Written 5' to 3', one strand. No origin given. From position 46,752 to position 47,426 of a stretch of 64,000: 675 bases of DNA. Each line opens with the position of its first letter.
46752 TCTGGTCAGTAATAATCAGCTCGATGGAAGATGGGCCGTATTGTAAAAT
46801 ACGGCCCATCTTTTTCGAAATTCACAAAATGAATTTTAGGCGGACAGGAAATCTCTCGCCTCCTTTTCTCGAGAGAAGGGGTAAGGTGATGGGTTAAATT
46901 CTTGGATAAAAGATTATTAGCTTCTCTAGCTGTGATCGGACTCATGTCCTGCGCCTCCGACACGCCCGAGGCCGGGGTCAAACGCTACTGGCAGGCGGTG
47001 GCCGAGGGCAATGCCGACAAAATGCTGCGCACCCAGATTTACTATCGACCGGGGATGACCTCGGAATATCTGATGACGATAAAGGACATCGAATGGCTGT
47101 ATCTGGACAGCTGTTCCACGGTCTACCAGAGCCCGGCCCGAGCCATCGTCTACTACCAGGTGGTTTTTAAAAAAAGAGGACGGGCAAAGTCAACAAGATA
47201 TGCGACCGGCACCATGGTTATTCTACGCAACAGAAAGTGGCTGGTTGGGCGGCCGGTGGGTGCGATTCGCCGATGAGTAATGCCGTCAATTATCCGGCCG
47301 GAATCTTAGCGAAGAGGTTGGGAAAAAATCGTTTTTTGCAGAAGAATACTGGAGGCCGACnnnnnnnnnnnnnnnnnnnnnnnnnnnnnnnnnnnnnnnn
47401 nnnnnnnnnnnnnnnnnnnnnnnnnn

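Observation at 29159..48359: Non-canonical type IV pilus / DNA-uptake locus architecture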

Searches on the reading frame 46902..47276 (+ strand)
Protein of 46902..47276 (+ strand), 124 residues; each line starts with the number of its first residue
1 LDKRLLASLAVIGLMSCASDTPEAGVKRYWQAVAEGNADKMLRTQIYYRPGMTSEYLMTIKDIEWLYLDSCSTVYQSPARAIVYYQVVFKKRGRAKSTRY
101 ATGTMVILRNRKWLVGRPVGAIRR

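Call 4: search_protein_families(library=pfam, proteins=[window:46902-47276:+], max_evalue=0.01)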
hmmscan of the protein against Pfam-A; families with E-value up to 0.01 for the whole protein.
window:46902-47276:+ (124 aa): 0 families

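Call 23: search_protein_families(library=ncbifam, proteins=[window:46902-47276:+], max_evalue=0.01)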
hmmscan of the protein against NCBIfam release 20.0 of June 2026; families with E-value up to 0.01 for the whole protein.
window:46902-47276:+ (124 aa): 0 families
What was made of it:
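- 46902..47276 (+): Small conserved protein, a putative lipoprotein if the TTG start is used (…VIGLMSC…). Function unknown. It has no Pfam or NCBIfam hit (calls 4, 23).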
